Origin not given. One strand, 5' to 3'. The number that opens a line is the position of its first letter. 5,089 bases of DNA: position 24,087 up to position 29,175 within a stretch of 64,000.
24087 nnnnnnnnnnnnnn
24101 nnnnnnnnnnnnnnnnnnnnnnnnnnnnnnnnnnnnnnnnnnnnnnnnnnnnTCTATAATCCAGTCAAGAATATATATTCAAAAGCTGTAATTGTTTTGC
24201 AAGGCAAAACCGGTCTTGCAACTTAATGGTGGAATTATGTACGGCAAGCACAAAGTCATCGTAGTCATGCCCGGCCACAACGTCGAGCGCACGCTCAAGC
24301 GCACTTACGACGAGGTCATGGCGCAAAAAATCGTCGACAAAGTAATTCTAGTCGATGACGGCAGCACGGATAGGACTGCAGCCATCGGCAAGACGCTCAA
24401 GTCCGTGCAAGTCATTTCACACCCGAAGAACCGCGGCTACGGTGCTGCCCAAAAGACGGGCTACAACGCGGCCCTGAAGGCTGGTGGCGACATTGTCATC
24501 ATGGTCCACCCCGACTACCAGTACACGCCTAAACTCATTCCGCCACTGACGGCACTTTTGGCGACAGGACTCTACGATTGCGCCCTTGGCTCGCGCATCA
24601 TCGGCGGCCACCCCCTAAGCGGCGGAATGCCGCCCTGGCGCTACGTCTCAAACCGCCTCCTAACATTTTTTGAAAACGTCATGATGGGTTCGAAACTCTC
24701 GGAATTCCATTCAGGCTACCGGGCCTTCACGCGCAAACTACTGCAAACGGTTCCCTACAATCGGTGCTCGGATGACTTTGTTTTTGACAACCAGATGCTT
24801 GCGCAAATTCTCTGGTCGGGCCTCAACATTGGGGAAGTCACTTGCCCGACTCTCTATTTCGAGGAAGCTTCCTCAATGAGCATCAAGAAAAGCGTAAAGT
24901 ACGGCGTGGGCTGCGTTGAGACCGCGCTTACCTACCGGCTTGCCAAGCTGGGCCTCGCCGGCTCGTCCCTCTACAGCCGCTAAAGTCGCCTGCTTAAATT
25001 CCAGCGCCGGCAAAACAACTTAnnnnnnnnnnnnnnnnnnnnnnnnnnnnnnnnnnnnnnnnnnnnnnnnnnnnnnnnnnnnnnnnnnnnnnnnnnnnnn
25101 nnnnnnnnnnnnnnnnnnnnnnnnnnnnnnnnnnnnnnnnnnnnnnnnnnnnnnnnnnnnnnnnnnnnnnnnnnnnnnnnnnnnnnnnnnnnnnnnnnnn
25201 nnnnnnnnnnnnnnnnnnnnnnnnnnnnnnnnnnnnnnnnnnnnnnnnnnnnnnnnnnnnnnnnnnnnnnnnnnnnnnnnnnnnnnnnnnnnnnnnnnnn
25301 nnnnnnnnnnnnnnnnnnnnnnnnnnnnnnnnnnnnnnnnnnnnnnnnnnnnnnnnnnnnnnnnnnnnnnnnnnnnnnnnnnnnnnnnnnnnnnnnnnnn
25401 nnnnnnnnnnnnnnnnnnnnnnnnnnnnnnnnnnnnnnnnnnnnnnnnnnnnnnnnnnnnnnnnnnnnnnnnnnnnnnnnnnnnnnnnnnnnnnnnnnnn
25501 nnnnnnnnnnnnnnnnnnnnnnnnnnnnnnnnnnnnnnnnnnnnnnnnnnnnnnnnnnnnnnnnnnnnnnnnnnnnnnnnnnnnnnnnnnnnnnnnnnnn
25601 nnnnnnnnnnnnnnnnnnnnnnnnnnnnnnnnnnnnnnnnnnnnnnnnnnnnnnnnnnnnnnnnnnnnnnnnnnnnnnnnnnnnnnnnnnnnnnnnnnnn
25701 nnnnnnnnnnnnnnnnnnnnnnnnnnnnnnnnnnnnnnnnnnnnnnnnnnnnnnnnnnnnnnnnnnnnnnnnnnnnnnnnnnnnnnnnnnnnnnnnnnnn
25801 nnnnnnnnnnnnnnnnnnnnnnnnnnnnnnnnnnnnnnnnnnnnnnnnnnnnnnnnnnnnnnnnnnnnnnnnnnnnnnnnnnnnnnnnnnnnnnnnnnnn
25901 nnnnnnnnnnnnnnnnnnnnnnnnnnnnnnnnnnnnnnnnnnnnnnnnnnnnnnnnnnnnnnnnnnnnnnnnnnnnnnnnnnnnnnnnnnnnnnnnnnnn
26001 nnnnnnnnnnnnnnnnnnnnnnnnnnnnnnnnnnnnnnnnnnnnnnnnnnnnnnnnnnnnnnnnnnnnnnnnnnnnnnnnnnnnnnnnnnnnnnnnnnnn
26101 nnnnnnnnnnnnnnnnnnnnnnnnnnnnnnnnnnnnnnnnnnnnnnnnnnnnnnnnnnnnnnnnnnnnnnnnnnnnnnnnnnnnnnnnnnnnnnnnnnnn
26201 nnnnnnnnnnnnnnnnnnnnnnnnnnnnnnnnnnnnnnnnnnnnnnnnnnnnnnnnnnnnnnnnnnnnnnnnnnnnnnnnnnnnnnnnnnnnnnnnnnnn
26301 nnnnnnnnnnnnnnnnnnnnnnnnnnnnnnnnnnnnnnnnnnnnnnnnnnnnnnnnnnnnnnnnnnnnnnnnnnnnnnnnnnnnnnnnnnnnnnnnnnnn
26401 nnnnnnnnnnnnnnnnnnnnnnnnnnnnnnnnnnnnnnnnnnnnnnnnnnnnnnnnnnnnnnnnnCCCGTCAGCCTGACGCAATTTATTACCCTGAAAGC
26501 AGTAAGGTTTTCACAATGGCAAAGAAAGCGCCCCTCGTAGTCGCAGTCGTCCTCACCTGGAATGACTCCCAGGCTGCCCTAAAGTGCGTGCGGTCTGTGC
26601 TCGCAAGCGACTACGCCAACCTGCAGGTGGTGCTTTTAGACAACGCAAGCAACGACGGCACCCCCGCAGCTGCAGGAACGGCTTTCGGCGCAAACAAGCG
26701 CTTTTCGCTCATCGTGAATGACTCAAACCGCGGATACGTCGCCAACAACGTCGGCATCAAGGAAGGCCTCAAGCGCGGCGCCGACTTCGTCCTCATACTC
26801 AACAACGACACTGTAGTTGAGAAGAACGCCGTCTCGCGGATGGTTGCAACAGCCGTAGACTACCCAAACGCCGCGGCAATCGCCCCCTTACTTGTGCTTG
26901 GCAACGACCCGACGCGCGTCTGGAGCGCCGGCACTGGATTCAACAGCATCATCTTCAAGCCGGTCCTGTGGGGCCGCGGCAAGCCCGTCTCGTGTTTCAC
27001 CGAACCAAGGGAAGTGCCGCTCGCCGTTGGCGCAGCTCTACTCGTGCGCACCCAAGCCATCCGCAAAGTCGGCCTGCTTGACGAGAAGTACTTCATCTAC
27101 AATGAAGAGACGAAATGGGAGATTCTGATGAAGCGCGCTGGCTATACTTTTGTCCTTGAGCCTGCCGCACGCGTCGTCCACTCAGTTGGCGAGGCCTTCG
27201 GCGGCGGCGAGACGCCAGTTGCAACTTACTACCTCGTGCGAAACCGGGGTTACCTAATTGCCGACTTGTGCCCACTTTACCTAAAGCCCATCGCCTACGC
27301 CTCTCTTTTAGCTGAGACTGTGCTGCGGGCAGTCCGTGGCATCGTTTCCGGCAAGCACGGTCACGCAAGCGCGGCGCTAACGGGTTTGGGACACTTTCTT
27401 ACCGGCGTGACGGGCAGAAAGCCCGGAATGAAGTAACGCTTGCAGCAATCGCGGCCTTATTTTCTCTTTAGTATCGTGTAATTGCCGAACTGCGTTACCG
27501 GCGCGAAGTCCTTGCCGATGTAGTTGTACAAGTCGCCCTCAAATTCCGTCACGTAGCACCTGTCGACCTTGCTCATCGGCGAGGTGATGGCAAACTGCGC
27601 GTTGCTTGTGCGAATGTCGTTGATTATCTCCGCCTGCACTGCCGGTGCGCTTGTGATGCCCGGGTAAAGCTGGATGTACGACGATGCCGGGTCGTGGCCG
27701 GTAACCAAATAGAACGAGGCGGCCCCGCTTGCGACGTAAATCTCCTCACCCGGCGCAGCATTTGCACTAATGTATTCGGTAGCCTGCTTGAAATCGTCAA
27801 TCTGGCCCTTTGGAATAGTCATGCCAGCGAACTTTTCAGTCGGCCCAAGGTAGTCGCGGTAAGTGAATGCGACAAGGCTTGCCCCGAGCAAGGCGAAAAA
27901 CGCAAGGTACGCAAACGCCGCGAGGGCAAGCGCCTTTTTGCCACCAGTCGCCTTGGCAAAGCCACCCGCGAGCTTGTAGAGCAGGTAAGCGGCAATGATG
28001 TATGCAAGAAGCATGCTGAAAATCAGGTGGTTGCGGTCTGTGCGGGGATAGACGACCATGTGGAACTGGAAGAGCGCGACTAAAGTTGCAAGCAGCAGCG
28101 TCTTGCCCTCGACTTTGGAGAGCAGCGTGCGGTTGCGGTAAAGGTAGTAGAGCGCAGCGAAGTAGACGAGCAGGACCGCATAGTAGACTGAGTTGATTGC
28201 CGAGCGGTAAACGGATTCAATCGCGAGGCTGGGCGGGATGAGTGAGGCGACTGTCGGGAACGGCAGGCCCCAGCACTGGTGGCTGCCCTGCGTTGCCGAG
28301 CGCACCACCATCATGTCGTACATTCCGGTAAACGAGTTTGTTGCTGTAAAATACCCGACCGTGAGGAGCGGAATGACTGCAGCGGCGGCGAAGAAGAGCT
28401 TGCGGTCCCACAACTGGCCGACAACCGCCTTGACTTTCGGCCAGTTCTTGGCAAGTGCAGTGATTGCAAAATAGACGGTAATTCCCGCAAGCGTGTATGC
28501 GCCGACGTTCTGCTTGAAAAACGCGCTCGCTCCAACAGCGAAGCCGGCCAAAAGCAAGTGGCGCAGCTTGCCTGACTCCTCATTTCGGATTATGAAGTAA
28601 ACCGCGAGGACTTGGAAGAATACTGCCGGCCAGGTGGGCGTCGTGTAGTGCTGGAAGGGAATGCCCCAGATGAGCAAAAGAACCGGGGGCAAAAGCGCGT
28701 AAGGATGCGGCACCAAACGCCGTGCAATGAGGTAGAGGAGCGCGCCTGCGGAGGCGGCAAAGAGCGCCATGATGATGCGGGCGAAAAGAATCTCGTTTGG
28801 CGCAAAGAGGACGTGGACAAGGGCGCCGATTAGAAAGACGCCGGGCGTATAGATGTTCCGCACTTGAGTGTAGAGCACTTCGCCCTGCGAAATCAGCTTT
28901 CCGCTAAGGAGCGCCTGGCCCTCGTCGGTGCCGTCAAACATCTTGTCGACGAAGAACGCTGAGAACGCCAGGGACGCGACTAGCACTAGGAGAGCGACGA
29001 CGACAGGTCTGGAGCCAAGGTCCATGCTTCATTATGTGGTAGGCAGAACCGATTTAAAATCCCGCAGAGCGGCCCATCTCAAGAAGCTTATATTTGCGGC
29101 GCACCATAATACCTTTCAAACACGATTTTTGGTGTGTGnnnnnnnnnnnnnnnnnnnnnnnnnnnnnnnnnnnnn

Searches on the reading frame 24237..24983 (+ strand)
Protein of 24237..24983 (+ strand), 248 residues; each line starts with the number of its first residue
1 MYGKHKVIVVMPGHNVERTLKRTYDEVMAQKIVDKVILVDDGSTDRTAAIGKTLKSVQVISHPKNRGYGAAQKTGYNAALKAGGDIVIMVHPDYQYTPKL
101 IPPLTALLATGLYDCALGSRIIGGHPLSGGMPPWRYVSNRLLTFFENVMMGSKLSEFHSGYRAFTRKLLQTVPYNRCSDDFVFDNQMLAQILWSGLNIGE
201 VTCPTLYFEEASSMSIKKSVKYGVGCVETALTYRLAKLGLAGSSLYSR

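Call 5: search_protein_families(library=pfam, proteins=[window:24237-24983:+], max_evalue=0.01)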
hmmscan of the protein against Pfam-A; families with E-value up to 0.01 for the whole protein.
window:24237-24983:+ (248 aa): 2 families
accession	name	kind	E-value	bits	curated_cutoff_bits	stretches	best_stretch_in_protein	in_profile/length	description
PF00535.33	Glycos_transf_2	-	5.1e-25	88.8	23.3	1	9-170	2-165/168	Glycosyl transferase family 2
PF13704.12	Glyco_tranf_2_4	-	0.0011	19.9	27.5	1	32-90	17-78/98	Glycosyl transferase family 2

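Call 6: search_protein_families(library=ncbifam, proteins=[window:24237-24983:+], max_evalue=0.01)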
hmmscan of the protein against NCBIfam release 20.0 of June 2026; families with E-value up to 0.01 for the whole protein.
window:24237-24983:+ (248 aa): 17 families
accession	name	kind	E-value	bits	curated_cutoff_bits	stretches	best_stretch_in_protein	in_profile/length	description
TIGR04182.1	glyco_TIGR04182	equivalog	2.9e-14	53.2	325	1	6-210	1-193/293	S-layer glycoprotein N-glycosyltransferase AglJ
NF058614.1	PPMAGASynPpgS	equivalog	5.4e-14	52.1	370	1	8-209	3-200/226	polyprenyl-phospho-N-acetylgalactosaminyl synthase PpgS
NF041391.1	DPhHxTase_Halo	equivalog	8.5e-12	44.5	375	1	35-174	25-155/213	dolichyl-phosphate hexose transferase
NF047588.1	GlcsyltransPgfSStrep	equivalog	4.3e-11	42.6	500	1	6-176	2-175/308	glycosyltransferase PgfS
TIGR03965.1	mycofact_glyco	equivalog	1.3e-09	37.5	280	1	5-110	74-181/467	mycofactocin biosynthesis glycosyltransferase MftF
NF041875.1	EPS_EpsD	equivalog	2.6e-09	37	370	1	9-170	3-168/325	exopolysaccharide biosynthesis glycosyltransferase EpsD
TIGR04283.1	glyco_like_mftF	equivalog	1.8e-08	34.3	182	1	9-106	3-95/221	TIGR04283 family arsenosugar biosynthesis glycosyltransferase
NF007482.0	PRK10073.1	equivalog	6.2e-08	32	423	1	4-107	5-109/334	glycosyltransferase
NF007986.1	PRK10714.1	equivalog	1.6e-07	30.6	529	1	5-170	6-170/316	undecaprenyl-phosphate 4-deoxy-4-formamido-L-arabinose transferase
NF010496.0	PRK13915.1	equivalog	6.7e-07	28.7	262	1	4-105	30-139/307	glucosyl-3-phosphoglycerate synthase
TIGR01556.1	rhamnosyltran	subfamily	7.5e-07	28.6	200.55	1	20-122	10-113/281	rhamnosyltransferase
TIGR03937.1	PgaC_IcaA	equivalog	1.3e-06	27.6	422.3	1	5-80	45-125/407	poly-beta-1,6-N-acetyl-D-glucosamine synthase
NF047683.1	TeichurnBiosyTuaG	equivalog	0.00015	21.5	400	1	4-79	5-85/252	teichuronic acid biosynthesis protein TuaG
NF041865.1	EpsU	equivalog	0.0016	17.6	700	1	4-107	38-146/394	exopolysaccharide biosynthesis GT2 family glycosyltransferase EpsU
TIGR03469.1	HpnB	hypoth_equivalog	0.0023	17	379.25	1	6-55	45-96/386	hopene-associated glycosyltransferase HpnB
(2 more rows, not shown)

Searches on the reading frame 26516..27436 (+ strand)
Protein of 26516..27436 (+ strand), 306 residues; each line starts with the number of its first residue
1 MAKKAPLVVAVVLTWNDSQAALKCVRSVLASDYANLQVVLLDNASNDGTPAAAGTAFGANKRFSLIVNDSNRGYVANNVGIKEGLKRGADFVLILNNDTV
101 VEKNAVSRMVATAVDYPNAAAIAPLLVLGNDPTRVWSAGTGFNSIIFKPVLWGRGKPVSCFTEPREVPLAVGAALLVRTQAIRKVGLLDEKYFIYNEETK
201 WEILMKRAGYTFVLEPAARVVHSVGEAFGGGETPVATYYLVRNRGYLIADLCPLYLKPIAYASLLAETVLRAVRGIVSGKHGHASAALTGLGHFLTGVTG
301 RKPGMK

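Call 5: search_protein_families(library=pfam, proteins=[window:26516-27436:+], max_evalue=0.01)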
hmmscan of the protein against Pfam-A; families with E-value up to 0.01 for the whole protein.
window:26516-27436:+ (306 aa): 3 families
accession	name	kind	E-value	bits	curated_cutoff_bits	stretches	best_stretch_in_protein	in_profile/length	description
PF00535.33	Glycos_transf_2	-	6e-15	56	23.3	1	11-143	3-133/168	Glycosyl transferase family 2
PF13641.12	Glyco_tranf_2_3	-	1.8e-07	31.9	27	1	8-226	3-215/230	Glycosyltransferase like family 2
PF13632.12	Glyco_trans_2_3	-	0.00073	19.8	27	1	91-220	1-121/198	Glycosyl transferase family group 2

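Call 6: search_protein_families(library=ncbifam, proteins=[window:26516-27436:+], max_evalue=0.01)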
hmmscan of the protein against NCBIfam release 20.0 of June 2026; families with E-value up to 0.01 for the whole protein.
window:26516-27436:+ (306 aa): 16 families
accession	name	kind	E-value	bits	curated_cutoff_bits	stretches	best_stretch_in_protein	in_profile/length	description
TIGR01556.1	rhamnosyltran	subfamily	4e-15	55.8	200.55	1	25-246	10-234/281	rhamnosyltransferase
TIGR03937.1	PgaC_IcaA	equivalog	1.5e-11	43.9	422.3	1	3-222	42-250/407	poly-beta-1,6-N-acetyl-D-glucosamine synthase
TIGR04242.1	nodulat_NodC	equivalog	3.1e-09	36.3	550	1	4-122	46-165/395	chitooligosaccharide synthase NodC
TIGR03965.1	mycofact_glyco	equivalog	8.1e-09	34.8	280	1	8-223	75-281/467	mycofactocin biosynthesis glycosyltransferase MftF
TIGR03469.1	HpnB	hypoth_equivalog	2.6e-08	33.3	379.25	1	4-115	42-162/386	hopene-associated glycosyltransferase HpnB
NF047683.1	TeichurnBiosyTuaG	equivalog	2.4e-07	30.6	400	1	1-109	1-107/252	teichuronic acid biosynthesis protein TuaG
NF050113.1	gal_furan_GlfT1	equivalog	4.2e-07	29.6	330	1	8-250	1-245/290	galactofuranosyltransferase GlfT1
NF050050.1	ProtGlycPglI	equivalog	4.7e-07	29.5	500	1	7-112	3-107/306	GalNAc(5)-diNAcBac-PP-undecaprenol beta-1,3-glucosyltransferase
NF007453.0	PRK10018.1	equivalog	2.3e-06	27.5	382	1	1-107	1-105/280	colanic acid biosynthesis glycosyltransferase WcaA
TIGR04017.1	WcaA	equivalog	5.5e-06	26.2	495.75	1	3-107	2-104/279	colanic acid biosynthesis glycosyltransferase WcaA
TIGR03111.1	glyc2_xrt_Gpos1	hypoth_equivalog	6e-06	25.3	363.95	1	3-123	46-166/439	TIGR03111 family XrtG-associated glycosyltransferase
NF038299.1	EPS_HpsN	equivalog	4.2e-05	22.7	425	0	7-123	2-116/317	hormogonium polysaccharide biosynthesis glycosyltransferase HpsN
NF041394.1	GtaseAglG_Halo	equivalog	0.00024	20.5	440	1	11-121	8-112/304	glucosyl-dolichyl phosphate glucuronosyltransferase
NF045692.1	OglycostaseCruG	equivalog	0.00034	19.7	600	1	8-115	43-154/386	2'-O-glycosyltransferase CruG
NF041875.1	EPS_EpsD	equivalog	0.001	18.5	370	0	13-112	6-103/325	exopolysaccharide biosynthesis glycosyltransferase EpsD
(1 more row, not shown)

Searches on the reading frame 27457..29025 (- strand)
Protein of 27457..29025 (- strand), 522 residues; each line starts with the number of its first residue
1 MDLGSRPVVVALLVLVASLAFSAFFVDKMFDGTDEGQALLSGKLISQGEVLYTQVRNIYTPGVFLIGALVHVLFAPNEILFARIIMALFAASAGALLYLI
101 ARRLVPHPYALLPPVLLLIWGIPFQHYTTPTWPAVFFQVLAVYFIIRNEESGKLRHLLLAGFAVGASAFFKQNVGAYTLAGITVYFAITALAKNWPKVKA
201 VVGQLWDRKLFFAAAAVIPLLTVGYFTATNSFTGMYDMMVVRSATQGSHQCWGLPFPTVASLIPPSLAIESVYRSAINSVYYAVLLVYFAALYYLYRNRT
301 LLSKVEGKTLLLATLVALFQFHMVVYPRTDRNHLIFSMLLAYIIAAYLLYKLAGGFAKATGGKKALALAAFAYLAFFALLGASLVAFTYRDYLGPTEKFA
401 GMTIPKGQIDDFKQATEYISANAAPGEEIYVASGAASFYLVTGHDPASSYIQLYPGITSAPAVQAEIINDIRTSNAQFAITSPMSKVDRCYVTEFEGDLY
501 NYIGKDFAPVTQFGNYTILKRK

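Call 5: search_protein_families(library=pfam, proteins=[window:27457-29025:-], max_evalue=0.01)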
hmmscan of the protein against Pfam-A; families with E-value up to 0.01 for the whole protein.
window:27457-29025:- (522 aa): 2 families
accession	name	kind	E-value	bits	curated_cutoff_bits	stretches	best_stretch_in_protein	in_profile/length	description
PF13231.12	PMT_2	-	1.6e-09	38.6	26.1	1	61-202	4-149/160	Dolichyl-phosphate-mannose-protein mannosyltransferase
PF13727.12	CoA_binding_3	-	0.00097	19.6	25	0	48-104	11-64/175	CoA-binding domain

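Call 6: search_protein_families(library=ncbifam, proteins=[window:27457-29025:-], max_evalue=0.01)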
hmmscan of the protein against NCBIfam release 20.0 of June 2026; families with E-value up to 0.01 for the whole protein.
window:27457-29025:- (522 aa): 0 families

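Call 21: search_solved_structures(query=window:27457-29025:-, max_evalue=10, show_alignments=2)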
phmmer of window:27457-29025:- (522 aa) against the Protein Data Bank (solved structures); distinct sequences matched with E-value up to 10: 2.
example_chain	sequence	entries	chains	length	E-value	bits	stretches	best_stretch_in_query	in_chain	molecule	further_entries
4rmb_A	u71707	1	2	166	0.34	12.8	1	408-448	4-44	Serine rich repeat protein-1 (Srr-1)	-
4mbo_A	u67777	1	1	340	0.81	11.6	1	408-448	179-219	Serine-rich Repeat Adhesion Glycoprotein (Srr1)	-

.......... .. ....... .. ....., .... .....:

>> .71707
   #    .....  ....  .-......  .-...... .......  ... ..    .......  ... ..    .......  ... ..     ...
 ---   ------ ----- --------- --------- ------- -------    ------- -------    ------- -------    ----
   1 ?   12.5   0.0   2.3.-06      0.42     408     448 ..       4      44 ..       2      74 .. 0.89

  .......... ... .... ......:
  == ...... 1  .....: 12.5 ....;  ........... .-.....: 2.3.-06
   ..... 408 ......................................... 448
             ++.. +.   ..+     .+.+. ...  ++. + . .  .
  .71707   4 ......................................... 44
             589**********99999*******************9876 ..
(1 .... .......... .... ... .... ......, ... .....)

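Call 79: find_related_loci(query=window:27460-29025:-, collection=metagenome_contigs, flank=4000)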
Query window:27460-29025:- (522 aa) in metagenome_contigs; peptide patterns used: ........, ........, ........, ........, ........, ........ (x = any residue, [..] = any of these).
68 stretches matched a pattern, but none encodes a relative of the query by tblastn (E <= 1e-3).
